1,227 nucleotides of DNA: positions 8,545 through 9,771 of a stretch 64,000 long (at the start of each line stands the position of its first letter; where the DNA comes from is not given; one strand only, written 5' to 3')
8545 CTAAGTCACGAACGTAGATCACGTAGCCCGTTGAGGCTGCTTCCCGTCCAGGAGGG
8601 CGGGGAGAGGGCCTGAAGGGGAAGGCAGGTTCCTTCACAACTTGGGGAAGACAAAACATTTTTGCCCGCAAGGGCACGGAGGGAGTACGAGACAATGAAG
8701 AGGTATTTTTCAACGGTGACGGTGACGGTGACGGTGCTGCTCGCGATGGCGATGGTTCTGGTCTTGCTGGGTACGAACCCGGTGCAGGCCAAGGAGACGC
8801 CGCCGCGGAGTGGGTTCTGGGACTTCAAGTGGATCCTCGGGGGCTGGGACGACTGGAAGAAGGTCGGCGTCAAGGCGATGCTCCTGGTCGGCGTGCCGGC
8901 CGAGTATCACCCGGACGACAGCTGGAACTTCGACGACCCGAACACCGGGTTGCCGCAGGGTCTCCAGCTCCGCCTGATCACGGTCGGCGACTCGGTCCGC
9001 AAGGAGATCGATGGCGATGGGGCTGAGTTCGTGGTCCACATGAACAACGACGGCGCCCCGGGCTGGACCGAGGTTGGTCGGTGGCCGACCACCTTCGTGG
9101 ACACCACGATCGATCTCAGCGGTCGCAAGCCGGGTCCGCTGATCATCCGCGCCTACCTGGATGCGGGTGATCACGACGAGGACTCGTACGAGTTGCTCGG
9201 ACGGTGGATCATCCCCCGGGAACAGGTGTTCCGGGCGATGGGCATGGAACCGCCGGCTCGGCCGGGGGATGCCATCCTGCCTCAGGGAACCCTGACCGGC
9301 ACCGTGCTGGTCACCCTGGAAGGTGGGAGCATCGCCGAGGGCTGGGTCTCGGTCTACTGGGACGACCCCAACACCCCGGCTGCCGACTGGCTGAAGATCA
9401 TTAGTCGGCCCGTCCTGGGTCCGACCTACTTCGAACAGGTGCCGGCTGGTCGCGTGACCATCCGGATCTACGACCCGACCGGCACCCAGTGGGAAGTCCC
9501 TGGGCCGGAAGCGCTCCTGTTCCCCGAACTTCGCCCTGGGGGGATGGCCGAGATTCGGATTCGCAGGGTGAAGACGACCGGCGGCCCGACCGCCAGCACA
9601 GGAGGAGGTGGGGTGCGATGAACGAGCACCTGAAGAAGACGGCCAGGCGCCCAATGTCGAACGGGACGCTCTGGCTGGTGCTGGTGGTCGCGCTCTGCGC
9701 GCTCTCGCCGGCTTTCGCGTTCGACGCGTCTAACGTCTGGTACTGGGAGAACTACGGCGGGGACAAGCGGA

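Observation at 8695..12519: Four-gene secreted-protein cluster sharing a QGQGQG-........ module; last gene has an LPxAG sortase-type signal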

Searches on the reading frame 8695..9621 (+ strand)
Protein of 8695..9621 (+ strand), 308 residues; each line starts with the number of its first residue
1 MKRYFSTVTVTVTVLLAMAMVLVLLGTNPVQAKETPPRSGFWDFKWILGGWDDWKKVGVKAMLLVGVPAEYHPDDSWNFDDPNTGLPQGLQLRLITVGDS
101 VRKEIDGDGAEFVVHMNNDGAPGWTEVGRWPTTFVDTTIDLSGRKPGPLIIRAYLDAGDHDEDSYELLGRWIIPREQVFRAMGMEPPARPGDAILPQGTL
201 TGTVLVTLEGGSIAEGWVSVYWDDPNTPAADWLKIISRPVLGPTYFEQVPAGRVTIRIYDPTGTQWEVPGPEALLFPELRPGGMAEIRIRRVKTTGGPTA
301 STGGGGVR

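Call 6: search_protein_families(library=pfam, proteins=[window:8695-9621:+], max_evalue=0.1)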
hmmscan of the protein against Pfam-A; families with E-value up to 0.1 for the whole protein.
window:8695-9621:+ (308 aa): 0 families

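Call 7: search_protein_families(library=ncbifam, proteins=[window:8695-9621:+], max_evalue=0.1)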
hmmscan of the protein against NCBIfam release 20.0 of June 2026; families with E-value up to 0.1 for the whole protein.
window:8695-9621:+ (308 aa): 1 family
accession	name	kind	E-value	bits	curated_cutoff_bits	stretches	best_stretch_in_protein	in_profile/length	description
NF007451.0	PRK10016.1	equivalog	0.081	13.1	179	0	214-235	44-65/157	DNA gyrase inhibitor SbmC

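Call 54: search_solved_structures(query=A4, max_evalue=5)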
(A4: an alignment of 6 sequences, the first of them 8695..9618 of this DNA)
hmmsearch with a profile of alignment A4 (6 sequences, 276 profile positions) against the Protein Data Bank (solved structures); distinct sequences matched with E-value up to 5: 2.
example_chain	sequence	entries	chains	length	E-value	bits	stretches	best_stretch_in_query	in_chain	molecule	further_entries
4yz1_A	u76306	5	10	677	0.65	13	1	159-225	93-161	Putative neuraminidase | Sialidase NanC | Neuraminidase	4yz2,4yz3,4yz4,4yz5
4yw1_A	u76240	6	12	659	0.65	13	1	159-225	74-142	Neuraminidase C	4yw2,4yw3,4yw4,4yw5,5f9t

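Call 66: predict_structure(protein=window:8695-9618:+)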
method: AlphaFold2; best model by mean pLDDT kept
length: 308 residues; sequences in the alignment: 1
mean_pLDDT: 49.5   pTM: 0.40
mean pLDDT of the five models: 49.5, 47.8, 45.2, 44.0, 32.2
residues with pLDDT >= 90: 0; 70-90: 44; 50-70: 92; < 50: 172
segments of 3 or more residues with pLDDT < 50: 28-53, 55-60, 69-71, 97-104, 187-221, 223-308
pLDDT, mean of each block of 10 residues (from residue 1): 66 80 58 33 38 46 52 50 54 55 52 68 72 65 63 73 69 58 49 37 40 39 38 32 34 41 38 34 35 32 27
secondary structure, 60 per line:
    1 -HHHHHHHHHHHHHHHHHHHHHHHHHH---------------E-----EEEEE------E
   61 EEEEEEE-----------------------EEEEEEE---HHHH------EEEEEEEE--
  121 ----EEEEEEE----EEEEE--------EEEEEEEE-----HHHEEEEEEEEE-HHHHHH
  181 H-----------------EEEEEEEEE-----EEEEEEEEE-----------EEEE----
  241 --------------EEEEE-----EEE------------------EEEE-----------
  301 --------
elements in order: H2-27 E49-53 E60-67 E91-97 H101-104 E111-118 E125-131 E136-140 E149-156 E165-173 H175-181 E199-207 E213-221 E233-236 E255-259 E265-267 E286-289
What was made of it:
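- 8695..9621 (+): G1: secreted 308-aa protein, conserved first gene of the cluster. Its stop overlaps the G2 start (ATGA). The single-sequence AF2 model is poor (pLDDT 49.5, all-beta, call 66).
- Tried and rejected: Single-sequence G1 gave pLDDT 49.5 and was unusable (call 66).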
